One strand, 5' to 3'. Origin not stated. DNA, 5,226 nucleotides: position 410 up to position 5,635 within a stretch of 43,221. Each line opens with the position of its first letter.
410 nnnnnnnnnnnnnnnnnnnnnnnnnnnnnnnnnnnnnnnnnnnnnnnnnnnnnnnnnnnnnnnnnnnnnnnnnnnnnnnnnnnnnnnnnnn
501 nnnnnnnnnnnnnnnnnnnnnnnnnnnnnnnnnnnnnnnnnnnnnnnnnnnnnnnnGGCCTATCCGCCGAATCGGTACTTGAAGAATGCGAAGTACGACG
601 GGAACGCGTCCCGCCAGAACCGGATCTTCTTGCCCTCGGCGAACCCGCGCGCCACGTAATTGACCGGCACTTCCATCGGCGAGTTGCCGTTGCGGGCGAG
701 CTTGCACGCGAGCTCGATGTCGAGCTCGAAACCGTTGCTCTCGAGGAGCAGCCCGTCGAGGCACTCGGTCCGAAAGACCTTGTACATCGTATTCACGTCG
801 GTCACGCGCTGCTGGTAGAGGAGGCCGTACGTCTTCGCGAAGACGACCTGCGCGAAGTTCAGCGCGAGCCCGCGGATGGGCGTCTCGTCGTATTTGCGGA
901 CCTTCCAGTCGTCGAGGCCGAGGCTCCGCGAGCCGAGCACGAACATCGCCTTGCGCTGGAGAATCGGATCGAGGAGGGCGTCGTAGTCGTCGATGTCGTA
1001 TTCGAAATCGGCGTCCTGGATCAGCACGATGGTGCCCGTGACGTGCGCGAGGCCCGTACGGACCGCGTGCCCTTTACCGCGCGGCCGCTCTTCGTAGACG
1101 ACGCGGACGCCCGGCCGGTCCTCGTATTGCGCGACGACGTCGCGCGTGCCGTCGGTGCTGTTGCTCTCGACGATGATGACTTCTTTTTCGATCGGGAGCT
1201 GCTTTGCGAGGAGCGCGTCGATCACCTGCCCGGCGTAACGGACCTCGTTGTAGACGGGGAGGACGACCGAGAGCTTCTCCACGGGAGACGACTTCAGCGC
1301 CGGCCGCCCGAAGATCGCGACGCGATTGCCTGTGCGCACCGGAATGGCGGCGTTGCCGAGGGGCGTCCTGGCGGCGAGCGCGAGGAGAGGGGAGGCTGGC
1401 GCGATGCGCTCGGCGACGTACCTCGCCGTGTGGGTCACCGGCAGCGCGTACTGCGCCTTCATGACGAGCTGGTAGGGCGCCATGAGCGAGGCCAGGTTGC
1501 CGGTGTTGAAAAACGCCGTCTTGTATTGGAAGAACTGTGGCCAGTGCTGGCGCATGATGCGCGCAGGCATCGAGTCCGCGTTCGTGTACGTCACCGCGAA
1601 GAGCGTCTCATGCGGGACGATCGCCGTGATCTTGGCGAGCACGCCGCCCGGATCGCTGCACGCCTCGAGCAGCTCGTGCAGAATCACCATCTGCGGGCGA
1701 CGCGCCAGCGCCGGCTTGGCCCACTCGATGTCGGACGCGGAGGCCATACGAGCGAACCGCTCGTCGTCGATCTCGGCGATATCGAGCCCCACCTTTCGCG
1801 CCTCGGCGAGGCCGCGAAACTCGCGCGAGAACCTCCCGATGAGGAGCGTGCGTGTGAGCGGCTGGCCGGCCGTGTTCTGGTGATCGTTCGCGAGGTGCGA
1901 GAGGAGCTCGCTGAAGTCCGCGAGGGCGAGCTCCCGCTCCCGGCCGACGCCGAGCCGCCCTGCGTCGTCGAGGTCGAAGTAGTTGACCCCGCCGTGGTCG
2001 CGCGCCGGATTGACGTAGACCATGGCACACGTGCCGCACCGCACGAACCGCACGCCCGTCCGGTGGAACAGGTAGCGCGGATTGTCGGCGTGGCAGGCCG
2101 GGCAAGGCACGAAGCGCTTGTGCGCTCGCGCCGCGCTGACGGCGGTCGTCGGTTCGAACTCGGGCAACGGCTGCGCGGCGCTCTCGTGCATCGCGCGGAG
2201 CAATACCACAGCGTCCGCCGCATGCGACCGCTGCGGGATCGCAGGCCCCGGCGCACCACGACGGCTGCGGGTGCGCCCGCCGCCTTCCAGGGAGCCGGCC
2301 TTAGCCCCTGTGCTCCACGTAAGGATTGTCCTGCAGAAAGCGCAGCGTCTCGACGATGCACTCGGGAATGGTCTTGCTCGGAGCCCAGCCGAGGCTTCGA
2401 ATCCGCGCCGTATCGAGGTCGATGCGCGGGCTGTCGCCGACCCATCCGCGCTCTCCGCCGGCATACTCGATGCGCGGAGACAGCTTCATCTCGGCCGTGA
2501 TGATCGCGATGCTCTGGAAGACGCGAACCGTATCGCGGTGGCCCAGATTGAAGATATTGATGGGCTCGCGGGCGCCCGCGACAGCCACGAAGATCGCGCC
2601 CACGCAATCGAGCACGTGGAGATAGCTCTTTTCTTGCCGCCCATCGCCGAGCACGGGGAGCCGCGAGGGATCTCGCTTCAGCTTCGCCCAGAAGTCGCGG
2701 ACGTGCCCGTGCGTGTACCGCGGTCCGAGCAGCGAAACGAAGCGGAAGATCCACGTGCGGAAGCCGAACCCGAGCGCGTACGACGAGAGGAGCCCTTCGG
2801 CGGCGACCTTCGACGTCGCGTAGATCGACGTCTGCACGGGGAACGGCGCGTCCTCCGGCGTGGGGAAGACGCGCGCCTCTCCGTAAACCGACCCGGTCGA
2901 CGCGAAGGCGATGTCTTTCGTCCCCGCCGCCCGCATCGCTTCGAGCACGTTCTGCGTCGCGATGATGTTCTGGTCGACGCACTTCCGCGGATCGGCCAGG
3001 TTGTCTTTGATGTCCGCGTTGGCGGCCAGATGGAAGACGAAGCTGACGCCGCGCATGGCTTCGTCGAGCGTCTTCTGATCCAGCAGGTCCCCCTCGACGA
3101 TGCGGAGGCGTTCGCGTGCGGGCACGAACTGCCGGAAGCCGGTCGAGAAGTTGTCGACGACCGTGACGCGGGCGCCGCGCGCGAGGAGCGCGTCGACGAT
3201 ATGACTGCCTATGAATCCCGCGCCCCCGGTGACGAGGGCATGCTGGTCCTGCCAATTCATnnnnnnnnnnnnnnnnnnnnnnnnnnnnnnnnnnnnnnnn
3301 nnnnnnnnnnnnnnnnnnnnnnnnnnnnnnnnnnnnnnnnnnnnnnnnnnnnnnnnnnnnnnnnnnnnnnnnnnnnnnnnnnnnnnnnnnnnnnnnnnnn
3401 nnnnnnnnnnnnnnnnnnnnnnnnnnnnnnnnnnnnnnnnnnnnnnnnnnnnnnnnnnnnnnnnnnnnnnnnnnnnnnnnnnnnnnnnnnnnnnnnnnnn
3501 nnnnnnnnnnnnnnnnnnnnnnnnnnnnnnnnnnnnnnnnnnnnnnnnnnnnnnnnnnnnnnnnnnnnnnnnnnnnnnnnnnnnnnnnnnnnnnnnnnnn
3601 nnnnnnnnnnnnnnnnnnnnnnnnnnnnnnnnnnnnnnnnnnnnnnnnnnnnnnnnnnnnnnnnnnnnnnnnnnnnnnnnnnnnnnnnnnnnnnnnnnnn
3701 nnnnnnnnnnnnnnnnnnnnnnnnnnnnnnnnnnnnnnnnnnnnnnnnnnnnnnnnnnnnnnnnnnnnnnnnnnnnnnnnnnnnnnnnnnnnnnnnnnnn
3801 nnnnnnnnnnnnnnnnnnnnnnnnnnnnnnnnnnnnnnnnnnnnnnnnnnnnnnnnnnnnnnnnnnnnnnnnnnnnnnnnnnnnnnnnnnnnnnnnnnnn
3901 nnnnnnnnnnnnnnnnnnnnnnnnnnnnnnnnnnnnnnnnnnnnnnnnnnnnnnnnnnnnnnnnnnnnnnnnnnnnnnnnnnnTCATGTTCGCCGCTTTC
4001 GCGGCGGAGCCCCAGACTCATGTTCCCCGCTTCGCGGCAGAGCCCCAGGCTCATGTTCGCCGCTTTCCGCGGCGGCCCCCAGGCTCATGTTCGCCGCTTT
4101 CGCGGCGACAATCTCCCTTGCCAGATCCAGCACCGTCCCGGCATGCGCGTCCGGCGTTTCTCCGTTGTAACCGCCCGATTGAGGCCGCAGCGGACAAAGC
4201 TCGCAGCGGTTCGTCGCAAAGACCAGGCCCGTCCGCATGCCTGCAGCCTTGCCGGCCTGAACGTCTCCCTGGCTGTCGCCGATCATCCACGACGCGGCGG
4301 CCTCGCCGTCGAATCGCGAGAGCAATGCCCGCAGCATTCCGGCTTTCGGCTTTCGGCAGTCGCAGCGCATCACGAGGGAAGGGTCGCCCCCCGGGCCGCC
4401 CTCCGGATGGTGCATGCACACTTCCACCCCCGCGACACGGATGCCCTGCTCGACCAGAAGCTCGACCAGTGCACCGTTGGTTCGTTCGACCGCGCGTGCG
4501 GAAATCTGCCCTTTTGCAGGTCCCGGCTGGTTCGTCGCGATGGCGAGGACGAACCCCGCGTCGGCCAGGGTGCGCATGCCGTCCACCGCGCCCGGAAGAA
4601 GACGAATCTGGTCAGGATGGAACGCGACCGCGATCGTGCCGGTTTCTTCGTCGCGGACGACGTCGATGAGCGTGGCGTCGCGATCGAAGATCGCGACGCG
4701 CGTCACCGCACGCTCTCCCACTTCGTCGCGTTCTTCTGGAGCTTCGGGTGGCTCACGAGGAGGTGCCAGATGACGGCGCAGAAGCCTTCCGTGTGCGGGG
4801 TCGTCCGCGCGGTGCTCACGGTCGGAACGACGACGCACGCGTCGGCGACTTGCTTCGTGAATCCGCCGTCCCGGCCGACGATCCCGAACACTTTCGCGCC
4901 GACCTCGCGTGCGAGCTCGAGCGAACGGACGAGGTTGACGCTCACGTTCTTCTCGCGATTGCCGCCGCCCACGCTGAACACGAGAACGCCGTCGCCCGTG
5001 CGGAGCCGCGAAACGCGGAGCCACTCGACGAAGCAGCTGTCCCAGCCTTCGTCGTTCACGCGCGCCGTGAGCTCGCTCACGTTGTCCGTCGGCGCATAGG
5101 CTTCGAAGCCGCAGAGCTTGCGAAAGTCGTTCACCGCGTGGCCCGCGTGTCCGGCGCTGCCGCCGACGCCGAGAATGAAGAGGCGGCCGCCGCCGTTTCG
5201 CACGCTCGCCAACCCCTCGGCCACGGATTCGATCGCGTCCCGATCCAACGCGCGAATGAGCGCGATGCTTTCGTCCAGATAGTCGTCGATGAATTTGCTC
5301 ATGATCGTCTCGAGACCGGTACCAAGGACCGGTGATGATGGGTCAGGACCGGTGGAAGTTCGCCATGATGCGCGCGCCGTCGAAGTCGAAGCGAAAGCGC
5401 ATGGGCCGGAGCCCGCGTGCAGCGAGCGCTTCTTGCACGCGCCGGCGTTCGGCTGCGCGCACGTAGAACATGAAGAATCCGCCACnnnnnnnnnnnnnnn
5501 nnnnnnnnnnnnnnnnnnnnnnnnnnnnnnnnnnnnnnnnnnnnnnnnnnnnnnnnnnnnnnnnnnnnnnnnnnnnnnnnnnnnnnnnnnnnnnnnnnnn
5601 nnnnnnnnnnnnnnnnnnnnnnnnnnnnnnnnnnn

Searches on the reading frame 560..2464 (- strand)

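Call 13: search_protein_families(library=pfam, proteins=[window:560-2464:-], max_evalue=0.001)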
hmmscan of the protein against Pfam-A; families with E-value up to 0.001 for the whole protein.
window:560-2464:- (634 aa): 3 families
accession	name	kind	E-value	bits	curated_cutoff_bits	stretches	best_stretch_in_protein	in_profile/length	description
PF00535.33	Glycos_transf_2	-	2.3e-25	89.9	23.3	1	399-538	1-133/168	Glycosyl transferase family 2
PF13641.12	Glyco_tranf_2_3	-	1.2e-08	35.7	27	1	398-593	3-198/230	Glycosyltransferase like family 2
PF13489.12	Methyltransf_23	-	9.9e-05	22.6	27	1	211-333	35-159/164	Methyltransferase domain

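Call 16: search_protein_families(library=ncbifam, proteins=[window:560-2464:-], max_evalue=0.0001)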
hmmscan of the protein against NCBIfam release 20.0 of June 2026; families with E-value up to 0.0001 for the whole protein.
window:560-2464:- (634 aa): 15 families
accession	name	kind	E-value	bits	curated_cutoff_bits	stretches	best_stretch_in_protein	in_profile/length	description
TIGR04182.1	glyco_TIGR04182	equivalog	1.6e-27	96.7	325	1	399-620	3-207/293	S-layer glycoprotein N-glycosyltransferase AglJ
NF007482.0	PRK10073.1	equivalog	2.4e-11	43.2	423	1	395-499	5-108/334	glycosyltransferase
TIGR03937.1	PgaC_IcaA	equivalog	4.8e-11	42.2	422.3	1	390-494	39-143/407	poly-beta-1,6-N-acetyl-D-glucosamine synthase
NF010496.0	PRK13915.1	equivalog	3.4e-10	39.5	262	1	396-505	31-146/307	glucosyl-3-phosphoglycerate synthase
NF041875.1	EPS_EpsD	equivalog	3.9e-10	39.6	370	1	398-491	1-94/325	exopolysaccharide biosynthesis glycosyltransferase EpsD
NF007986.1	PRK10714.1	equivalog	6.7e-10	38.5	529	1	393-611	3-208/316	undecaprenyl-phosphate 4-deoxy-4-formamido-L-arabinose transferase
TIGR03965.1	mycofact_glyco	equivalog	2.9e-09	36.3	280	1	387-492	66-170/467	mycofactocin biosynthesis glycosyltransferase MftF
NF041391.1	DPhHxTase_Halo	equivalog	5.9e-09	35.2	375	1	404-606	3-186/213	dolichyl-phosphate hexose transferase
NF058614.1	PPMAGASynPpgS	equivalog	7.4e-09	35.4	370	1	400-606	4-199/226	polyprenyl-phospho-N-acetylgalactosaminyl synthase PpgS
TIGR04283.1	glyco_like_mftF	equivalog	1.2e-08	34.9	182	1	398-490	1-86/221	TIGR04283 family arsenosugar biosynthesis glycosyltransferase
NF047683.1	TeichurnBiosyTuaG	equivalog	1.2e-08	34.9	400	1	396-511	6-121/252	teichuronic acid biosynthesis protein TuaG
NF038302.1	EPS_HpsE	equivalog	8.8e-08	31.5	300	1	397-486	2-96/307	hormogonium polysaccharide biosynthesis glycosyltransferase HpsE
NF045692.1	OglycostaseCruG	equivalog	5.7e-07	28.8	600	1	392-459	37-104/386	2'-O-glycosyltransferase CruG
TIGR03469.1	HpnB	hypoth_equivalog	3.7e-06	26.2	379.25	1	397-507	45-166/386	hopene-associated glycosyltransferase HpnB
NF047588.1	GlcsyltransPgfSStrep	equivalog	6e-06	25.7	500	1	397-488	2-97/308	glycosyltransferase PgfS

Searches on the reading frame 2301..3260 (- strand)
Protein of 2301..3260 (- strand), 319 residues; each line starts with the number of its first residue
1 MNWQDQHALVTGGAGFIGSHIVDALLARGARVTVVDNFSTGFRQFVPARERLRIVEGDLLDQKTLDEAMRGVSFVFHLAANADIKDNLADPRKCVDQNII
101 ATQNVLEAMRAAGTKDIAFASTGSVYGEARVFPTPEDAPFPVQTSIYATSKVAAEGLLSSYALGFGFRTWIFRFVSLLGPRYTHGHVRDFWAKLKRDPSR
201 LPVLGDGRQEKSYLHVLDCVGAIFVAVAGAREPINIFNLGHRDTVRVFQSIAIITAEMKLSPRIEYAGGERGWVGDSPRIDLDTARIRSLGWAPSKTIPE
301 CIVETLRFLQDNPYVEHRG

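Call 13: search_protein_families(library=pfam, proteins=[window:2301-3260:-], max_evalue=0.001)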
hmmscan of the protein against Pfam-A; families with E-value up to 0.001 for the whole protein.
window:2301-3260:- (319 aa): 9 families
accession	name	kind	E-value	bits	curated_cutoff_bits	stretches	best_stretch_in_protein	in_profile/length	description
PF01370.27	Epimerase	-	8.4e-49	166.6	20.9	1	8-240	1-240/240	NAD dependent epimerase/dehydratase family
PF16363.11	GDP_Man_Dehyd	-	7.6e-40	137.8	27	1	9-263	1-273/332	GDP-mannose 4,6 dehydratase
PF01073.25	3Beta_HSD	-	2.3e-20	73.2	22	1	9-158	1-157/280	3-beta hydroxysteroid dehydrogenase/isomerase family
PF13460.12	NAD_binding_10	-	1.3e-15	58.2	27.2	1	12-156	1-129/184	NAD(P)H-binding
PF07993.18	NAD_binding_4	-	1.9e-13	50.6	20.1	1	47-179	58-209/258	Male sterility protein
PF02719.21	Polysacc_synt_2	-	2.2e-10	40.7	20.2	1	9-122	2-128/293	Polysaccharide biosynthesis protein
PF04321.23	RmlD_sub_bind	-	4.4e-08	33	27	1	8-203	3-175/287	RmlD substrate binding domain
PF05368.20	NmrA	-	3.7e-07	30.5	27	1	6-123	3-108/298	NmrA-like family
PF00106.31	adh_short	-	1.7e-06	28.1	26.6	1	6-162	1-164/195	short chain dehydrogenase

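Call 16: search_protein_families(library=ncbifam, proteins=[window:2301-3260:-], max_evalue=0.0001)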
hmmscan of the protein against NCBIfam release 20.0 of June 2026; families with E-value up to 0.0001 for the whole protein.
window:2301-3260:- (319 aa): 40 families (the best 25 are shown)
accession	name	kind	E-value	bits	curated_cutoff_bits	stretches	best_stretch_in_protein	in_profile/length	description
TIGR01179.1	galE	equivalog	3.9e-38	131.1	262.3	1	9-179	3-178/332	UDP-glucose 4-epimerase GalE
TIGR01181.1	dTDP_gluc_dehyt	equivalog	2.7e-34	118.7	365.1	1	8-312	2-314/321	dTDP-glucose 4,6-dehydratase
TIGR04180.1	EDH_00030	hypoth_equivalog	8.6e-34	116.9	475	1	9-261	2-259/297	NAD-dependent 4,6-dehydratase LegB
NF007956.0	PRK10675.1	subfamily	3.5e-23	82.3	394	1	8-159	3-161/338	UDP-glucose 4-epimerase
TIGR03466.1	HpnA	hypoth_equivalog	7.3e-23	81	367.65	1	7-158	2-152/327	hopanoid-associated sugar epimerase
TIGR02197.1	heptose_epim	equivalog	8.6e-18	64.6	274.6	1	9-266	2-268/316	ADP-glyceromanno-heptose 6-epimerase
NF007582.0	PRK10217.1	equivalog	2.2e-17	63.2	698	1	7-308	3-330/355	dTDP-glucose 4,6-dehydratase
NF042422.1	oxyalk_red_OleD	equivalog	5.1e-17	62.2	580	1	8-155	3-147/329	2-alkyl-3-oxoalkanoate reductase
NF043036.1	ErythonDh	equivalog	2.6e-15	56.5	325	1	8-162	3-164/321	D-erythronate dehydrogenase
NF042423.1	oxyalk_red_Shew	equivalog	2.9e-15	56.2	580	1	5-159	8-157/331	2-alkyl-3-oxoalkanoate reductase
TIGR02622.1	CDP_4_6_dhtase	equivalog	5.7e-15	55.3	278.45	1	3-165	2-172/352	CDP-glucose 4,6-dehydratase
NF007490.0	PRK10084.1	subfamily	9.3e-15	54.5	649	1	8-312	3-337/361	dTDP-glucose 4,6-dehydratase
NF011728.1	PRK15181.1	equivalog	1.2e-14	54.1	760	1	7-183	17-201/348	Vi polysaccharide biosynthesis UDP-N-acetylglucosaminuronic acid C-4 epimerase TviC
NF052578.1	StrlDmthSdmBMthl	equivalog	1.9e-13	50.9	600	1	8-125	3-116/328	sterol demethylase protein SdmB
TIGR01746.1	Thioester-redct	subfamily_domain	3.9e-13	49.4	213.35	1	8-258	2-282/371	thioester reductase domain-containing protein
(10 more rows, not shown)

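Call 17: search_solved_structures(query=window:2301-3260:-, max_evalue=1e-10, show_alignments=1)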
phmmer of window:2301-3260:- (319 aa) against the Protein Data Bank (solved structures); distinct sequences matched with E-value up to 1e-10: 86 (the best 60 are shown).
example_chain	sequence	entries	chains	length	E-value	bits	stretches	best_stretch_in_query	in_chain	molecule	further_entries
3ehe_A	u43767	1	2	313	4.7e-78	265.8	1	9-309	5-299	UDP-glucose 4-epimerase (GalE-1)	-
8rdg_A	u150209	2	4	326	5.8e-70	239.2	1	8-317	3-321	SDR family NAD(P)-dependent oxidoreductase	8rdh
8rdi_A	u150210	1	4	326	2.1e-69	237.4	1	8-317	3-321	SDR family NAD(P)-dependent oxidoreductase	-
3icp_A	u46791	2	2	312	2e-60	207.9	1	8-307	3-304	NAD-dependent epimerase/dehydratase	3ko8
3aw9_A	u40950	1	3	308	7.6e-54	186.2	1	8-307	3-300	NAD-dependent epimerase/dehydratase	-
6wjb_A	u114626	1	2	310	5.5e-36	127.6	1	6-231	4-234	NAD-dependent epimerase/dehydratase family protein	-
6wj9_A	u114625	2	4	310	2.4e-35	125.5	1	6-231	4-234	NAD-dependent epimerase/dehydratase family protein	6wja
4zrm_A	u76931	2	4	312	3.4e-34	121.7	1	7-309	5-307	UDP-glucose 4-epimerase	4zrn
2p5u_A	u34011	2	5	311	3.8e-32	115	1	8-302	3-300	UDP-glucose 4-epimerase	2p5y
7ys8_A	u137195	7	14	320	1.1e-29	106.9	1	7-311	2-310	UDP-glucose 4-epimerase | UDP-glucose 4-epimerase along with EC 5.1.3.2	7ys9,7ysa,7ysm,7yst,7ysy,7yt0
6dnt_A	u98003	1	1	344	1.1e-29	106.8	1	3-253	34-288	NAD-dependent epimerase/dehydratase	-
8wxk_A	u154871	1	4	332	1.4e-27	100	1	8-179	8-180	UDP-glucose 4-epimerase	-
8shh_A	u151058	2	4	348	7.5e-27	97.6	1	8-312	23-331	dTDP-glucose 4,6-dehydratase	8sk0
6kv9_A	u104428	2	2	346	8.9e-27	97.3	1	5-279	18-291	MoeE5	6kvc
3vps_A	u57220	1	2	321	3.5e-26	95.4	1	6-257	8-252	NAD-dependent epimerase/dehydratase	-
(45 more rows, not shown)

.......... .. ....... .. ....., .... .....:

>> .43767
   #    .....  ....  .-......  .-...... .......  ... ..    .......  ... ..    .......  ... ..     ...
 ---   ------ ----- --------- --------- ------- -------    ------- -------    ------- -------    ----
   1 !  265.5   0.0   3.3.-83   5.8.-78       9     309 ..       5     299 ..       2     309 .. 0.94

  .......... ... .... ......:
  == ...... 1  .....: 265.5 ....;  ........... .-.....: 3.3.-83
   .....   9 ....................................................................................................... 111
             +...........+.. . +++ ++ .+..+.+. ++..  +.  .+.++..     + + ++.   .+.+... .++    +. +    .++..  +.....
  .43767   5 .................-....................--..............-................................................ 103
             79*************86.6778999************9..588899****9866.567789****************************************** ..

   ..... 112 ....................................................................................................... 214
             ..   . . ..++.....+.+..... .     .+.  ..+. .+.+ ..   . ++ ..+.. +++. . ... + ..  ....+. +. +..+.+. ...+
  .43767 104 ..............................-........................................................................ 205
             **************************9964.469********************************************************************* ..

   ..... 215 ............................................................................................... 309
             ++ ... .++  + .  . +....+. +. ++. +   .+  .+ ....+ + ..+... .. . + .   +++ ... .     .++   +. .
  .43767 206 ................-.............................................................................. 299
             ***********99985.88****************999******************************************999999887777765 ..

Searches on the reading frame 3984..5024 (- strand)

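Call 16: search_protein_families(library=ncbifam, proteins=[window:3984-5024:-], max_evalue=0.0001)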
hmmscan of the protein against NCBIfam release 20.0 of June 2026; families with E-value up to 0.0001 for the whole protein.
window:3984-5024:- (346 aa): 13 families
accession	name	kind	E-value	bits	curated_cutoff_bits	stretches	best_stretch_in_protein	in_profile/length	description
TIGR01656.1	Histidinol-ppas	subfamily_domain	3.1e-31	108.3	84.15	1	112-266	4-143/149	histidinol-phosphate phosphatase domain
NF006506.0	PRK08942.1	equivalog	3.9e-30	104.7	178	1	136-271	24-149/182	D-glycero-beta-D-manno-heptose 1,7-bisphosphate 7-phosphatase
TIGR01662.1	HAD-SF-IIIA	subfamily_domain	1.1e-22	80.6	44.6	1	110-269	2-139/141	HAD-IIIA family hydrolase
TIGR00213.1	GmhB_yaeD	subfamily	1e-20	74.2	149.6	1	137-273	22-154/176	D-glycero-beta-D-manno-heptose 1,7-bisphosphate 7-phosphatase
NF003937.0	PRK05446.1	equivalog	9.9e-15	54.4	443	1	109-265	4-145/355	bifunctional histidinol-phosphatase/imidazoleglycerol-phosphate dehydratase HisB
TIGR01261.1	hisB_Nterm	equivalog_domain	5.2e-13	48.8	140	1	111-270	4-147/161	histidinol-phosphatase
NF050049.1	HBPPhtaseGmhB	domain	1.7e-11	44.3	250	1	150-269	37-144/171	D-glycero-alpha-D-manno-heptose-1,7-bisphosphate 7-phosphatase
NF009695.0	PRK13222.1-2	equivalog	1.4e-09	37.8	225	1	224-265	149-190/226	phosphoglycolate phosphatase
NF005264.0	PRK06769.1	equivalog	1.4e-08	34.8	217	1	120-269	9-137/175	HAD-IIIA family hydrolase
TIGR01449.2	PGP_bact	equivalog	2.7e-08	33.6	180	0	224-268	140-184/213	phosphoglycolate phosphatase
NF009804.0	PRK13288.1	equivalog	4.7e-05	23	218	0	224-269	137-182/215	pyrophosphatase PpaX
TIGR01664.1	DNA-3'-Pase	equivalog_domain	5.3e-05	23.2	107.65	1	103-253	8-138/167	DNA 3'-phosphatase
NF009698.0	PRK13223.1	equivalog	6.1e-05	22.3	466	0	226-268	158-201/272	phosphoglycolate phosphatase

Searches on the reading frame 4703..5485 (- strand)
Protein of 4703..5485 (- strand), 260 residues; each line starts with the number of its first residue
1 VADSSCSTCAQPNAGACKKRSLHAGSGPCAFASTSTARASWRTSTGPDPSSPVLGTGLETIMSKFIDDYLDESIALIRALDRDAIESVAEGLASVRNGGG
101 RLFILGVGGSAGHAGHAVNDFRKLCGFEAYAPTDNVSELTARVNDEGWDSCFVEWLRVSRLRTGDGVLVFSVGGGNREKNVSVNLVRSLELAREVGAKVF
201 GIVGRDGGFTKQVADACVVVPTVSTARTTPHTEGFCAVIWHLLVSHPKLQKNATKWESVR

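Call 13: search_protein_families(library=pfam, proteins=[window:4703-5485:-], max_evalue=0.001)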
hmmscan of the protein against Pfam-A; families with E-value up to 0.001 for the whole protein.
window:4703-5485:- (260 aa): 1 family
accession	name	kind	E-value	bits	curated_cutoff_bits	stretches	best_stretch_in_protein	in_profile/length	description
PF13580.11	SIS_2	-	3.5e-07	30.8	27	1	69-203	2-137/138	SIS domain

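Call 16: search_protein_families(library=ncbifam, proteins=[window:4703-5485:-], max_evalue=0.0001)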
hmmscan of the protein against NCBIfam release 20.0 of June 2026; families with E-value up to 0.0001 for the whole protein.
window:4703-5485:- (260 aa): 4 families
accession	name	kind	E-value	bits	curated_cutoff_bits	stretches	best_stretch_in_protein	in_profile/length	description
TIGR00441.1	gmhA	equivalog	2.2e-12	47.3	209.45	1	97-228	9-138/154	D-sedoheptulose 7-phosphate isomerase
NF010547.0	PRK13938.1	equivalog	1.5e-11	44.3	320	1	84-229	30-173/196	D-sedoheptulose 7-phosphate isomerase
NF010546.0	PRK13936.1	equivalog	4.2e-09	36.5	276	1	83-228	27-173/197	phosphoheptose isomerase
NF001628.0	PRK00414.1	equivalog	4.8e-09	36.1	265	1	83-226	28-168/192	D-sedoheptulose 7-phosphate isomerase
